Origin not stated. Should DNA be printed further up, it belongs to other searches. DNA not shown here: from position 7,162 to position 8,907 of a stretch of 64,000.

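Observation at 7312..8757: YdhS-like flavoprotein carries a CysE-mimic C-terminal tail (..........): candidate new cysteine-synthase partner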

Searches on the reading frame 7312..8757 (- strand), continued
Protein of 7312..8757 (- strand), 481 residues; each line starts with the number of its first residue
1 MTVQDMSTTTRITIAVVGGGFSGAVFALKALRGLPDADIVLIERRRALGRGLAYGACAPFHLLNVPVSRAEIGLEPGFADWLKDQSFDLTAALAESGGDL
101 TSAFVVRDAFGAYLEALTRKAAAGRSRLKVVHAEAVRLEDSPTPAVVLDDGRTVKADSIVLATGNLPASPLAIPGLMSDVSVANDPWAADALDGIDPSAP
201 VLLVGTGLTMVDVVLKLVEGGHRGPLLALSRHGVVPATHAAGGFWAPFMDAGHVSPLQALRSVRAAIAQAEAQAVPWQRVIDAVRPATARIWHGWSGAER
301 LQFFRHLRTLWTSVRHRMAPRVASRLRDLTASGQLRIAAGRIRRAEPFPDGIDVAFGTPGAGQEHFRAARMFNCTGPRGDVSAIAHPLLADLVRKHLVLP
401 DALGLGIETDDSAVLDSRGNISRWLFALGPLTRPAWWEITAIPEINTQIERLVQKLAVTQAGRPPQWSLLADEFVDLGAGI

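Call 12: find_related_loci(query=A1, collection=genome_contigs, flank=10000)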
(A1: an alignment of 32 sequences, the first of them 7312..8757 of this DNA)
Query A1 (481 aa) in genome_contigs; peptide patterns used: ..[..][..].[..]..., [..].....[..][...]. (x = any residue, [..] = any of these).
396 stretches matched a pattern; 380 encode a relative of the query (tblastn E <= 1e-3); the best 80 are kept; 80 distinct loci.
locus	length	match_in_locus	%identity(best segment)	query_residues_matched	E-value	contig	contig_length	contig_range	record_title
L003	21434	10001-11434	56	6-481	3e-157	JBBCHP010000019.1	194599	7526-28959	MAG: Rhizomicrobium sp. isolate S6_metab_bin.170 s3113.ctg003114l, whole genome shotgun sequence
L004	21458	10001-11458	54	2-481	5e-153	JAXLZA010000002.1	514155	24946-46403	MAG: Myxococcota bacterium isolate STL-MYXA1 C2.238.fa-2, whole genome shotgun sequence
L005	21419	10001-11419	56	13-481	2e-152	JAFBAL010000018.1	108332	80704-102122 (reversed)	MAG: Alphaproteobacteria bacterium isolate CP_BM_RX_R9_30 BM_RX_R9_k147_764278, whole genome shotgun sequence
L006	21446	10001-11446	54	1-481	2e-150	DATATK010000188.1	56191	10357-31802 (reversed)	MAG TPA_asm: Rhizomicrobium sp. isolate SMAG_U5544 k141_1349688, whole genome shotgun sequence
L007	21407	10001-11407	54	1-481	3e-149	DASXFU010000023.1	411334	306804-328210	MAG TPA_asm: Rhizomicrobium sp. isolate SMAG_U5146 k141_2487501, whole genome shotgun sequence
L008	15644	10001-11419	53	14-481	1e-147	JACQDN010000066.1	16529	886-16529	MAG: Proteobacteria bacterium isolate NC_groundwater_995_Pr1_S-0.65um_61_14 Montesol18_Sp65_coassembly_scaffold_1172940,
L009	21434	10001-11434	52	1-481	6e-147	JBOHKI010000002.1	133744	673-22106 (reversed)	MAG: Rhizomicrobium sp. isolate SE1506_concoct.bin.26 NODE_14_length_133744_cov_2.842789, whole genome shotgun sequence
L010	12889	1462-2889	52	13-481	3e-146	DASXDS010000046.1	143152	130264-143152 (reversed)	MAG TPA_asm: Rhizomicrobium sp. isolate SMAG_U5092 k141_1232249, whole genome shotgun sequence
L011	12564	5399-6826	51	13-481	6e-146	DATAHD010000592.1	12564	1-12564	MAG TPA_asm: Rhizomicrobium sp. isolate SMAG_U6846 k141_3357769, whole genome shotgun sequence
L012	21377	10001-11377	54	27-481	7e-145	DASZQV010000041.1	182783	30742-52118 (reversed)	MAG TPA_asm: Rhizomicrobium sp. isolate SMAG_U6007 k141_911647, whole genome shotgun sequence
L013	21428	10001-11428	52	7-481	3e-144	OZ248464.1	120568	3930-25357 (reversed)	Caulobacteraceae bacterium isolate MiH-16 genome assembly, chromosome: MiH-16-c5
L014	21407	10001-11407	54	14-481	2e-143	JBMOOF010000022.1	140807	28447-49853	MAG: Pseudomonadota bacterium isolate Betzabe_MAG095 MAG095_22, whole genome shotgun sequence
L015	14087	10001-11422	51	8-481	8e-143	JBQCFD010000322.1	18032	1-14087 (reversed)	MAG: Rhizomicrobium sp. isolate bin170 k141_4913218, whole genome shotgun sequence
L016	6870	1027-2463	56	5-481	3e-143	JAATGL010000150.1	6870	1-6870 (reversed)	MAG: Alphaproteobacteria bacterium isolate bin_332 k141_9590352, whole genome shotgun sequence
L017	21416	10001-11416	54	11-481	1e-142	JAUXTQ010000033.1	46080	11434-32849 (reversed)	MAG: Caulobacter sp. isolate C13_metabat.bin.13 C13_k141_219755, whole genome shotgun sequence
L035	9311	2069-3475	50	13-481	3e-136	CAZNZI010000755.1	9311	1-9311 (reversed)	MAG TPA_asm: uncultured Rhodospirillaceae bacterium isolate binchicken_co84_480 genome assembly, contig: k141_1781748, w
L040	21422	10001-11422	51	13-481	5e-136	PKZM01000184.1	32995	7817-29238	MAG: Acetobacteraceae bacterium isolate bog_908 73.20111000_S3S.15_contig_16427, whole genome shotgun sequence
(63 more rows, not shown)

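Call 27: search_solved_structures(query=A1, max_evalue=0.01)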
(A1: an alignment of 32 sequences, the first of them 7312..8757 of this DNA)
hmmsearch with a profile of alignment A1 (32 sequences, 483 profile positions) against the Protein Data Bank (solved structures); distinct sequences matched with E-value up to 0.01: 50.
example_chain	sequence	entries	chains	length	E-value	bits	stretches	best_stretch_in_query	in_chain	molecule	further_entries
4h4p_A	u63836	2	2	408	7.9e-11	44.3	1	127-223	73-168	Biphenyl dioxygenase ferredoxin reductase subunit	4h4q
1d7y_A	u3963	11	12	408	8e-11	44.3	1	127-222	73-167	FERREDOXIN REDUCTASE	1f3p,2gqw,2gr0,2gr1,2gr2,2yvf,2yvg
2gr3_A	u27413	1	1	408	8.2e-11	44.3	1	127-222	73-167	ferredoxin reductase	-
4h4r_A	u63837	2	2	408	2.6e-10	42.7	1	127-222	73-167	Biphenyl dioxygenase ferredoxin reductase subunit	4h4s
4h4z_A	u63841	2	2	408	2.7e-10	42.6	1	127-223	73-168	Biphenyl dioxygenase ferredoxin reductase subunit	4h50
4h4v_A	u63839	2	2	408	2.7e-10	42.6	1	127-223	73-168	Biphenyl dioxygenase ferredoxin reductase subunit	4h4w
4h4t_A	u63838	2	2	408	3.1e-10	42.4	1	127-218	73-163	Biphenyl dioxygenase ferredoxin reductase subunit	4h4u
4h4x_A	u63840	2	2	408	3.6e-10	42.2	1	127-228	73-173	Biphenyl dioxygenase ferredoxin reductase subunit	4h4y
1q1r_A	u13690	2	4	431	7.1e-10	41.2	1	124-217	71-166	Putidaredoxin reductase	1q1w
3lb8_A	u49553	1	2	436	1.7e-09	40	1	124-217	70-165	Putidaredoxin reductase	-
9qrt_A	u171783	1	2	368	1.4e-05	27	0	5-43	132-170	FSP1 (tetrapod ancestor; L323A mutant) bound to FAD and NAD+ and compound 2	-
9ift_A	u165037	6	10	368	1.4e-05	27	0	5-43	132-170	FSP1 (tetrapod ancestor)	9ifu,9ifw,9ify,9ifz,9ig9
3fg2_P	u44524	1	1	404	3e-05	26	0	131-189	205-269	Putative rubredoxin reductase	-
5fs9_A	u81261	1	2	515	3.1e-05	25.9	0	96-172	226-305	APOPTOSIS-INDUCING FACTOR 1, MITOCHONDRIAL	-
3ef6_A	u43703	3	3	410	7.9e-05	24.6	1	125-218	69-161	Toluene 1,2-dioxygenase system ferredoxin--NAD(+) reductase | TodA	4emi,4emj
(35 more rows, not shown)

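Call 34: predict_structure(alignment_id=A1)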
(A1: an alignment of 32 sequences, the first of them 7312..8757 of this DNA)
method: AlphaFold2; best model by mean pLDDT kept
length: 481 residues; sequences in the alignment: 32
mean_pLDDT: 84.3   pTM: 0.86
mean pLDDT of the five models: 84.3, 83.9, 81.5, 81.3, 77.0
residues with pLDDT >= 90: 190; 70-90: 241; 50-70: 34; < 50: 16
segments of 3 or more residues with pLDDT < 50: 1-8, 476-481
pLDDT, mean of each block of 10 residues (from residue 1): 46 94 95 94 91 71 81 93 88 84 86 95 91 93 91 96 82 83 86 92 92 91 96 85 84 83 91 88 77 80 78 75 92 96 91 92 93 82 81 88 74 82 88 61 84 85 61 50 41
secondary structure, 60 per line:
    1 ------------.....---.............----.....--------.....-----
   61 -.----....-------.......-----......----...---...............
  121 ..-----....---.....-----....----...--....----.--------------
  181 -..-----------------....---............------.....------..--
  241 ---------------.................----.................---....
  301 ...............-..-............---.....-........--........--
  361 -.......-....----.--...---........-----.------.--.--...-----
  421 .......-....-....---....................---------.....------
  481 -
elements in order: E13-17 H21-33 E38-42 H51-55 H67-70 H78-84 H90-95 H107-122 E128-131 E135-139 E145-148 E153-155 E158-161 E201-204 H208-219 E226-230 H256-272 H277-293 H297-315 H320-331 E335-339 E341-348 E351-358 E362-368 E370-373 H387-394 E413-415 E421-427 H429-432 H434-437 H441-460 H470-474

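Call 36: search_protein_representatives(protein=window:7312-8757:-)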
Query: 481 residues. Proteins with E-value up to 0.001 (for the whole library): 7368; up to 1e-10: 4912; up to 1e-30: 2663. The best 150 are listed.
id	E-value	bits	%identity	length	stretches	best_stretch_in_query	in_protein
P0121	5.9e-129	447.4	49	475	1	9-481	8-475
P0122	1.0e-127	443.3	52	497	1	11-481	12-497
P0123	3.6e-126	438.2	50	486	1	6-481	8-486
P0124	3.7e-120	418.4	50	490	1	13-481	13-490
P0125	1.8e-111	389.7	48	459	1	13-481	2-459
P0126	1.3e-110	386.9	48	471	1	13-481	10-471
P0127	1.1e-102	360.8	48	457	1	11-481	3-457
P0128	1.8e-101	356.8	46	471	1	13-481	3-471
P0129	1.8e-100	353.4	42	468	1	11-463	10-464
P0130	4.5e-94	332.3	45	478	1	13-481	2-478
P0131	1.7e-83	297.4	45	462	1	14-458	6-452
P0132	7.7e-83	295.3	41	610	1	9-463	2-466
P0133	2.6e-81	290.2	40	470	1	10-457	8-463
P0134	7.2e-81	288.8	43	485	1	13-465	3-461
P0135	9.5e-81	288.4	42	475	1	12-458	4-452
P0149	1.7e-76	274.4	41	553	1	8-456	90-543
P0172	6.2e-74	265.9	37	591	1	7-450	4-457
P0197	8.3e-71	255.6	42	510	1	9-458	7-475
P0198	8.5e-71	255.6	37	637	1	8-457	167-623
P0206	5.7e-70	252.9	42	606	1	14-457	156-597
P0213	1.9e-69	251.2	38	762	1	9-452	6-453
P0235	2.1e-68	247.7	41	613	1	14-462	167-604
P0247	6.9e-68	246.0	38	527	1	13-456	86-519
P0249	7.3e-68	245.9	42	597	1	14-458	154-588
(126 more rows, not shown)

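Call 39: fold_search(model_id=the predicted structure, library=pdb)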
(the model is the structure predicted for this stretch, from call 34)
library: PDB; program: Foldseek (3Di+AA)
matches with E <= 10: 1841; with E <= 0.001: 1035
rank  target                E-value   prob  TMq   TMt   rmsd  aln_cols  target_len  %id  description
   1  8cp2_A                1.4e-19  1.00  0.71  0.58   7.2       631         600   17  Structure of Aspartate-N-hydroxylase (FzmM)from Streptomyces sp. V2: complex with NADPH and L-aspartate (released 2023-07-12)
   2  8cp2_B                1.1e-18  1.00  0.69  0.57   5.8       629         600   16  Structure of Aspartate-N-hydroxylase (FzmM)from Streptomyces sp. V2: complex with NADPH and L-aspartate (released 2023-07-12)
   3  8cp5_B                2.6e-18  1.00  0.69  0.57   7.6       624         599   17  Structure of Aspartate-N-hydroxylase (FzmM)from Streptomyces sp. V2: complex with NADPH and Sulphate (released 2023-07-12)
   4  6xbc_F                2.0e-17  1.00  0.62  0.71   5.6       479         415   15  Crystal structure of Streptomyces sviceus SsDesB (released 2021-03-17)
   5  6xbb_B                9.1e-17  1.00  0.61  0.69   5.6       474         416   15  Crystal structure of Streptomyces sviceus SsDesB in complex with NADP+ (released 2021-03-17)
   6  4tlx_A                1.3e-16  1.00  0.63  0.72   5.9       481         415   17  Kutzneria sp. 744 ornithine N-hydroxylase, KtzI-FADred-NADP+-L-orn (released 2014-09-17)
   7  6xbb_A                5.8e-16  1.00  0.61  0.70   5.7       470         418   15  Crystal structure of Streptomyces sviceus SsDesB in complex with NADP+ (released 2021-03-17)
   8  6xbb_D                6.2e-16  1.00  0.63  0.72   5.7       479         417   14  Crystal structure of Streptomyces sviceus SsDesB in complex with NADP+ (released 2021-03-17)
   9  7us3_A                6.2e-16  1.00  0.62  0.69   5.9       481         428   14  Structure of Putrescine N-hydroxylase Involved Complexed with NADP+ (released 2022-11-30)
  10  4tm0_B                1.0e-15  1.00  0.62  0.70   6.0       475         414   17  Kutzneria sp. 744 ornithine N-hydroxylase, KtzI-FADred-ox-NADP+-L-orn (released 2014-09-17)
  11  4k8d                  1.3e-15  1.00  0.43  0.45   8.6       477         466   16  Crystal structure of the C558(464)A/C559(465)A double mutant of Tn501 MerA in complex with NADPH and Hg2+ (released 2013-05-22)
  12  3s61_A                1.7e-15  1.00  0.60  0.68   6.0       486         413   12  Reduced Form of Ornithine Hydroxylase (PvdA) from Pseudomonas aeruginosa (released 2011-07-13)
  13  1zx9                  2.6e-15  1.00  0.45  0.48   8.4       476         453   17  Crystal Structure of Tn501 MerA (released 2005-07-05)
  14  6xbc_C                2.8e-15  1.00  0.61  0.70   5.8       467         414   14  Crystal structure of Streptomyces sviceus SsDesB (released 2021-03-17)
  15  5cqf                  2.8e-15  1.00  0.62  0.70   6.3       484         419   16  Crystal structure of L-lysine 6-monooxygenase from Pseudomonas syringae (released 2015-09-30)
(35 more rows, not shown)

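Call 50: search_dna_similar(query=window:7312-8757:-, collection=plasmids, mode=protein, max_rows=60, max_evalue=1e-20)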
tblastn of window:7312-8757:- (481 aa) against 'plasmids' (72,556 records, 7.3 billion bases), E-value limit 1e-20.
Records with a match: 415; places in all: 468; records where one place covers at least 80% of the query: 397.
Best place of each record, by identity: <60% 415.
By first word of the organism name: Rhizobium 139; Sinorhizobium 82; Pantoea 65; Agrobacterium 32; Paracoccus 16; Azospirillum 15; Shinella 11; Ensifer 9; Streptomyces 5; Mesorhizobium 3; and 28 more.
By predicted mobility (MOB-suite, as given by PLSDB): non-mobilizable 235; conjugative 97; mobilizable 83.
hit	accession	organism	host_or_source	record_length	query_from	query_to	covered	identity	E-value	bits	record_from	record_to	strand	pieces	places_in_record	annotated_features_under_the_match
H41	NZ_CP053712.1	Lichenicola cladoniae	Cladonia borealis,cell culture,lichen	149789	28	481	94%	50.5%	1e-114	378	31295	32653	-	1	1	FAD/NAD(P)-binding protein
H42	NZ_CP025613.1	Niveispirillum cyanobacteriorum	sing cell,cyanobacterial aggregates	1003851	39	456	87%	38.7%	9e-55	204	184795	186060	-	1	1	none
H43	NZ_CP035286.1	Paracoccus versutus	whole organism,soil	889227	31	452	88%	37.8%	2e-44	174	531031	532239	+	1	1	FAD/NAD(P)-binding protein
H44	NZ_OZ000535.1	Shinella sp. WSC3-e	-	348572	35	456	88%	37.5%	3e-44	174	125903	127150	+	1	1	FAD/NAD(P)-binding protein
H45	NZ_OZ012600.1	Shinella sp. WSD5-1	-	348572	35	456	88%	37.5%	3e-44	174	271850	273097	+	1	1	FAD/NAD(P)-binding protein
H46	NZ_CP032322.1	Azospirillum argentinense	soil sample,Agricultural field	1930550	39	449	85%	38.2%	3e-59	218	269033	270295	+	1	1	record has no annotation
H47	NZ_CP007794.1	Azospirillum argentinense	Triticum aestivum L.,Root,wheat ...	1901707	39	449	85%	38.2%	4e-59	217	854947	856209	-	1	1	record has no annotation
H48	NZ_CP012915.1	Azospirillum brasilense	Digitaria eriantha,microbe,root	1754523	39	449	85%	37.9%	1e-56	211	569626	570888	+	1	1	none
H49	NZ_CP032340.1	Azospirillum brasilense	soil sample,Agricultural field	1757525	39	449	85%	37.9%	1e-56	211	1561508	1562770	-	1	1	none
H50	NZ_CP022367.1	Azospirillum sp. TSH58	single cell,paddy soils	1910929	39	449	85%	37.9%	3e-56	209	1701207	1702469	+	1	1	record has no annotation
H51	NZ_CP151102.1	Nostoc sp. UHCC 0302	isolated culture,lake sediment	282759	39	456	87%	37.1%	3e-65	235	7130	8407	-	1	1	FAD/NAD(P)-binding protein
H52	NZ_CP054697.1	Nostoc edaphicum CCNP1411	-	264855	39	456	87%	37.1%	5e-60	220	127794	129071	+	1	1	FAD/NAD(P)-binding protein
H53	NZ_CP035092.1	Paracoccus denitrificans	Homo sapiens,cell culture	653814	31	456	89%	36.1%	4e-42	167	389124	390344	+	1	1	FAD/NAD(P)-binding protein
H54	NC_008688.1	Paracoccus denitrificans PD1222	-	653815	31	456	89%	36.1%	4e-42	167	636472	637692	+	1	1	FAD/NAD(P)-binding protein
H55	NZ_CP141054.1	Paracoccus denitrificans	-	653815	31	456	89%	36.1%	4e-42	167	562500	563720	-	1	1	FAD/NAD(P)-binding protein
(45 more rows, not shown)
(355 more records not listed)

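Call 51: get_annotated_region(hit=H41, flank=12000)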
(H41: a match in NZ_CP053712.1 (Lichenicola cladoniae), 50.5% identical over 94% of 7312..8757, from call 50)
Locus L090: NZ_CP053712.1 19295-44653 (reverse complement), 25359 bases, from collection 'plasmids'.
description: Lichenicola cladoniae strain PAMC 26569 plasmid unnamed5, complete sequence
organism: Lichenicola cladoniae (NCBI taxid 1484109)
taxonomy: Bacteria; Pseudomonadota; Alphaproteobacteria; Rhodospirillales; Acetobacteraceae; Lichenicola; Lichenicola cladoniae
host: -; source: Cladonia borealis,cell culture,lichen; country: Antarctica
typing (MOB-suite, as given by PLSDB): non-mobilizable
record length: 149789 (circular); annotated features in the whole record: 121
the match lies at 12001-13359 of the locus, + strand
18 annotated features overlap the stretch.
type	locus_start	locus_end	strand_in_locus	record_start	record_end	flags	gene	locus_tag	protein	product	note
CDS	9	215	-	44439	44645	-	-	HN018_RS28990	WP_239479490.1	SDR family oxidoreductase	-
CDS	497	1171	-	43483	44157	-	-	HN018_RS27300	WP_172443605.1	IS6 family transposase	-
CDS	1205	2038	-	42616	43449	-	ltrA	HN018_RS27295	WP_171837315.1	group II intron reverse transcriptase/maturase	GO:0000373 - Group II intron splicing [Evidence IEA]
CDS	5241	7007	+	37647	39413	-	-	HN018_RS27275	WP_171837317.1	EAL domain-containing protein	-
CDS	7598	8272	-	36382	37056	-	-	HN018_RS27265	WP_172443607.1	IS6 family transposase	-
CDS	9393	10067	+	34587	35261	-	-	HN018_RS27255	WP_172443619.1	IS6 family transposase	-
CDS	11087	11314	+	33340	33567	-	-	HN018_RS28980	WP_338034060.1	DUF6356 family protein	-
CDS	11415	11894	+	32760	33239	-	-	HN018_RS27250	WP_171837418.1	Lrp/AsnC family transcriptional regulator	-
CDS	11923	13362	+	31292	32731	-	-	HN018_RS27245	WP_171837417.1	FAD/NAD(P)-binding protein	-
CDS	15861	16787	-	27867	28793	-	-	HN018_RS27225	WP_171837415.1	hydroxymethylglutaryl-CoA lyase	-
CDS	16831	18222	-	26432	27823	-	-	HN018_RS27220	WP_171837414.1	tripartite tricarboxylate transporter permease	-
CDS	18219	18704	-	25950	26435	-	-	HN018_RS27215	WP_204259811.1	hypothetical protein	-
CDS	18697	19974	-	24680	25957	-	-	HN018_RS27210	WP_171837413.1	hydroxymethylglutaryl-CoA reductase, degradative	GO:0016054 - organic acid catabolic process [Evidence IEA]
CDS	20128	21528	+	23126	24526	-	-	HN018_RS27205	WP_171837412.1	PLP-dependent aminotransferase family protein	-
CDS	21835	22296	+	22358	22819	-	-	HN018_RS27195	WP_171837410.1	winged helix-turn-helix domain-containing protein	-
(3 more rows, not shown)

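Call 53: get_annotated_region(hit=H54, flank=7000)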
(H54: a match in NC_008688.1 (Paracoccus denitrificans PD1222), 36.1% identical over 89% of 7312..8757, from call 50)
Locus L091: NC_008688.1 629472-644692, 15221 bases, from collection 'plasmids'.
description: Paracoccus denitrificans PD1222 plasmid 1, complete sequence
organism: Paracoccus denitrificans PD1222 (NCBI taxid 318586)
taxonomy: Bacteria; Pseudomonadota; Alphaproteobacteria; Rhodobacterales; Paracoccaceae; Paracoccus; Paracoccus denitrificans; Paracoccus denitrificans PD1222
host: -; source: -; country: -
typing (MOB-suite, as given by PLSDB): non-mobilizable; replicon rep_cluster_560,rep_cluster_969
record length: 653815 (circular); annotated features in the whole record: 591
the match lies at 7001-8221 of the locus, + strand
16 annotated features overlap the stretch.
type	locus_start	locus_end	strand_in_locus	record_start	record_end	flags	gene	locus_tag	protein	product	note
CDS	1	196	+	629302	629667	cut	-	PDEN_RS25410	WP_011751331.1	response regulator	GO:0000160 - phosphorelay signal transduction system [Evidence IEA]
CDS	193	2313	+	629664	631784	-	-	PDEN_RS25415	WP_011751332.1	exonuclease domain-containing protein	-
CDS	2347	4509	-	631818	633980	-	-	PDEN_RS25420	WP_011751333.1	esterase-like activity of phytase family protein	-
CDS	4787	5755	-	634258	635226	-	speB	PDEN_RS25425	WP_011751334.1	agmatinase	GO:0008295 - spermidine biosynthetic process [Evidence IEA]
CDS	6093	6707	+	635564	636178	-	-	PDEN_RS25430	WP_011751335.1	alpha/beta hydrolase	-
CDS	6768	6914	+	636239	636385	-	-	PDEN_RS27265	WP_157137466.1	hypothetical protein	-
CDS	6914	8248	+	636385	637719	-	-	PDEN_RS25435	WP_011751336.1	FAD/NAD(P)-binding protein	-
CDS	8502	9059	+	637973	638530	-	-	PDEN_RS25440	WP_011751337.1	NAD(P)H-dependent oxidoreductase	-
CDS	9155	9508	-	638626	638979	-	-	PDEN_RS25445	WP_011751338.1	hypothetical protein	-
CDS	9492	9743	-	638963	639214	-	-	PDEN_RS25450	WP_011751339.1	hypothetical protein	-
CDS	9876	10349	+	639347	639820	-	-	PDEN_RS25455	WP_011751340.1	Lrp/AsnC family transcriptional regulator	-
CDS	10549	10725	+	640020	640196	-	-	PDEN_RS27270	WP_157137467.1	hypothetical protein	-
CDS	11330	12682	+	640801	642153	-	-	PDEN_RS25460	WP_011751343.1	LLM class flavin-dependent oxidoreductase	-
CDS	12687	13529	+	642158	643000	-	-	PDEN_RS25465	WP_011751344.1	ABC transporter permease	-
CDS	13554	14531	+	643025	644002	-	-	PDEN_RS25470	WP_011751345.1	ABC transporter substrate-binding protein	-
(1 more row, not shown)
